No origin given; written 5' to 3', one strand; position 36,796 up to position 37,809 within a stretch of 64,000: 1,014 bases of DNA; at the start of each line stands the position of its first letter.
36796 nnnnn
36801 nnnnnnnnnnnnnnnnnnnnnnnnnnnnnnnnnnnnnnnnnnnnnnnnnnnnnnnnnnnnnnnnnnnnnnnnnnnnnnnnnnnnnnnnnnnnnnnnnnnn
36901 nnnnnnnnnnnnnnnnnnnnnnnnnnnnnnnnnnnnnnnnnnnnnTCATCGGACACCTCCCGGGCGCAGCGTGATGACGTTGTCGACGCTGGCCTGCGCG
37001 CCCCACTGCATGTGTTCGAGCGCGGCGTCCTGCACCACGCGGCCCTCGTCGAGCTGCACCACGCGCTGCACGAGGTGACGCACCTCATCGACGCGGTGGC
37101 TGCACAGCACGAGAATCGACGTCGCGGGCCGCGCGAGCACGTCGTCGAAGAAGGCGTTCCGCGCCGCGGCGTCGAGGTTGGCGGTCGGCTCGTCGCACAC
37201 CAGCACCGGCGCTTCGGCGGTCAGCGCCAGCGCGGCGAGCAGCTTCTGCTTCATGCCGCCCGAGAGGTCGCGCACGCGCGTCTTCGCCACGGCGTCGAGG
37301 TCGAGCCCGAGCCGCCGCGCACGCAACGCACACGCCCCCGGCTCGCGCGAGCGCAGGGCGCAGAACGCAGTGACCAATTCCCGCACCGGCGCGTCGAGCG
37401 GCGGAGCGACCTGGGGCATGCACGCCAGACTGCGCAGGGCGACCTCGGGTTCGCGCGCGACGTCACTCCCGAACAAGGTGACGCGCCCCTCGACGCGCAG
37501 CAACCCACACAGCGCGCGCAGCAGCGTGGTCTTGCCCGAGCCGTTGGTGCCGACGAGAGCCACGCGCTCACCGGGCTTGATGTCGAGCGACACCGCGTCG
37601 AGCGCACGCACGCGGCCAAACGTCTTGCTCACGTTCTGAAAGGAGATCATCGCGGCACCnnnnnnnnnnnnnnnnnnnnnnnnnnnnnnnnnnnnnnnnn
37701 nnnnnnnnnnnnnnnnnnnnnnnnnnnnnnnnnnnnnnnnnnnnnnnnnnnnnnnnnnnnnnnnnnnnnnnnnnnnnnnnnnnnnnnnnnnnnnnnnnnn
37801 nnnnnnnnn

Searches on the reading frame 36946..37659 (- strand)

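Call 37: search_protein_families(library=pfam, proteins=[window:36946-37659:-], max_evalue=0.01)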
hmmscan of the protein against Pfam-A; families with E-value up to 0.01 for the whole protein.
window:36946-37659:- (237 aa): 16 families
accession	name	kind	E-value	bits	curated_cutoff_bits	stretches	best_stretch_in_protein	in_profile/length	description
PF00005.33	ABC_tran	-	7.1e-24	85.4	25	1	20-160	1-137/137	ABC transporter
PF13304.12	AAA_21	-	1.2e-09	39.1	27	1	34-59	3-26/304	AAA domain, putative AbiEii toxin, Type IV TA system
PF20703.3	nSTAND1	-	2.4e-06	27.9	27.1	1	14-204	17-174/379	Novel STAND NTPase 1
PF02463.25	SMC_N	-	7.9e-06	25.9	40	0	32-51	26-45/220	RecF/RecN/SMC N terminal domain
PF13555.12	AAA_29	-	8.7e-05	22.6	27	1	21-55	13-47/61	P-loop containing region of AAA domain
PF13175.12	AAA_15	-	0.00048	20.3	32.1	1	18-55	12-48/374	AAA ATPase domain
PF13521.12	AAA_28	-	0.00053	20.7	27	0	32-51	1-20/164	AAA domain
PF13401.12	AAA_22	-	0.00086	20.1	27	1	33-157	8-92/130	AAA domain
PF13191.12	AAA_16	-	0.001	20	32.6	1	31-169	25-151/167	AAA ATPase domain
PF13476.12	AAA_23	-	0.0014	19.8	27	1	34-53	23-42/201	AAA domain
PF13671.12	AAA_33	-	0.0022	18.8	27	1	34-218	3-137/143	AAA domain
PF02367.23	TsaE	-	0.003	18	26.6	1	26-61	17-52/128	Threonylcarbamoyl adenosine biosynthesis protein TsaE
PF05729.18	NACHT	-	0.0032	17.8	26.7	1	32-55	2-25/167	NACHT domain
PF25199.1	nSTAND_NTPase5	-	0.0074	16.6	34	0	32-62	43-74/145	Novel STAND NTPase 5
PF01580.24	FtsK_SpoIIIE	-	0.0081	16.1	24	0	22-54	30-64/221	FtsK/SpoIIIE family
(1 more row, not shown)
